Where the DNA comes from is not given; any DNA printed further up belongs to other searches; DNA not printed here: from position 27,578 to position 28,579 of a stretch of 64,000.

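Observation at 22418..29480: Candidate accessory CckA/ChpT/CtrA-style phosphorelay lacking a recognisable Hpt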

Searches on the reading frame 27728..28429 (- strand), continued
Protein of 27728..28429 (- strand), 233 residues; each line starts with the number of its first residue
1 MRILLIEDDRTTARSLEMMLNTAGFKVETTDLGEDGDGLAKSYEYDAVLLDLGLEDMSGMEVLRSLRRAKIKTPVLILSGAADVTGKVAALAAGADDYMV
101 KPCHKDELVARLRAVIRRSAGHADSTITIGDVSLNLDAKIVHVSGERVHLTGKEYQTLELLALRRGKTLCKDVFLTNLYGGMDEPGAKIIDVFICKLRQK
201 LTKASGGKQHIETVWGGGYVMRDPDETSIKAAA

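Call 25: find_encoding_contigs(protein=P0243, flank=3000, max_places=10)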
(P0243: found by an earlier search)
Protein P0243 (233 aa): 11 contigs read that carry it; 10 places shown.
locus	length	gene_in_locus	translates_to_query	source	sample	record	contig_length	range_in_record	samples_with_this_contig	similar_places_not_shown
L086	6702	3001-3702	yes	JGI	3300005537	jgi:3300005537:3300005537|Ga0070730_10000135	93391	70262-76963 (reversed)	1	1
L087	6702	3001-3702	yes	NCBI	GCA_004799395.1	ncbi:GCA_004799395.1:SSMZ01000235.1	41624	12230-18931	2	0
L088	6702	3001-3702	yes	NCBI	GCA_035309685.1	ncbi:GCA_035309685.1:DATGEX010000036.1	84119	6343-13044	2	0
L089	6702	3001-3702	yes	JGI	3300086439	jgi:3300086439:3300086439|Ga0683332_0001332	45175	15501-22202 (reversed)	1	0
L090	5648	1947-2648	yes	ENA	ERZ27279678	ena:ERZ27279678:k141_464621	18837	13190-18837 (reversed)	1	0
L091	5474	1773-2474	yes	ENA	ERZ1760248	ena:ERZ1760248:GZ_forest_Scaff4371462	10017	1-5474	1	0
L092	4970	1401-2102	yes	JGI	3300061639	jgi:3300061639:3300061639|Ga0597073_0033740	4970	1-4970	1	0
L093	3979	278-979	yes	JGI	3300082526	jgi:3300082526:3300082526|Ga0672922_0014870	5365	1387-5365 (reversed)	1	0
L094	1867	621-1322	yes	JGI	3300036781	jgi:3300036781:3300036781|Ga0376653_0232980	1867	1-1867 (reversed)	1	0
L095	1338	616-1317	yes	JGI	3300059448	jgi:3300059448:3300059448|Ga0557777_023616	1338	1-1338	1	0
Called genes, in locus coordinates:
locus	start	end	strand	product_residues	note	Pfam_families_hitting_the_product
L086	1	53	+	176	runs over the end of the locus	PF22381:Staph_reg_Sar_Rot (weak), PF01047:MarR, PF12802:MarR_2, PF13545:HTH_Crp_2 (faint)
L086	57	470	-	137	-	PF02050:FliJ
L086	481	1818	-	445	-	PF02874:ATP-synt_ab_N (weak), PF00006:ATP-synt_ab, PF18269:T3SS_ATPase_C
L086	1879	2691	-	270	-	PF00106:adh_short, PF13561:adh_short_C2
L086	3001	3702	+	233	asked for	PF00072:Response_reg, PF00486:Trans_reg_C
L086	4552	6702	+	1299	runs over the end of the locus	PF07719:TPR_2 (faint), PF20698:PIN-TPR-GreABC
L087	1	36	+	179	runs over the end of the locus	PF22381:Staph_reg_Sar_Rot (weak), PF25213:HVO_A0261_N (weak), PF12802:MarR_2, PF01047:MarR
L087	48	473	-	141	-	PF02050:FliJ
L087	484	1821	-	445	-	PF02874:ATP-synt_ab_N (weak), PF00006:ATP-synt_ab, PF18269:T3SS_ATPase_C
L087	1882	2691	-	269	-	PF00106:adh_short, PF13561:adh_short_C2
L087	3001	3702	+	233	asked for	PF00072:Response_reg, PF00486:Trans_reg_C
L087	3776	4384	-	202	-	PF00072:Response_reg, PF00196:GerE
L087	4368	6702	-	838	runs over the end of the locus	PF00989:PAS (weak), PF08448:PAS_4, PF08447:PAS_3, PF08448:PAS_4, PF00989:PAS, PF08448:PAS_4, PF13426:PAS_9, PF02518:HATPase_c, +4 more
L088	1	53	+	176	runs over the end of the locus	PF22381:Staph_reg_Sar_Rot (weak), PF01047:MarR, PF12802:MarR_2, PF13545:HTH_Crp_2 (faint)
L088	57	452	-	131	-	PF02050:FliJ (weak)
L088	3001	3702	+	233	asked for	PF00072:Response_reg, PF00486:Trans_reg_C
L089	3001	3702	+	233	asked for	PF00072:Response_reg, PF00486:Trans_reg_C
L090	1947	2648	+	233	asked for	PF00072:Response_reg, PF00486:Trans_reg_C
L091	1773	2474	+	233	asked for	PF00072:Response_reg, PF00486:Trans_reg_C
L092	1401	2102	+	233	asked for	PF00072:Response_reg, PF00486:Trans_reg_C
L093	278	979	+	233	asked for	PF00072:Response_reg, PF00486:Trans_reg_C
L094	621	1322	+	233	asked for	PF00072:Response_reg, PF00486:Trans_reg_C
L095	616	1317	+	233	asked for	PF00072:Response_reg, PF00486:Trans_reg_C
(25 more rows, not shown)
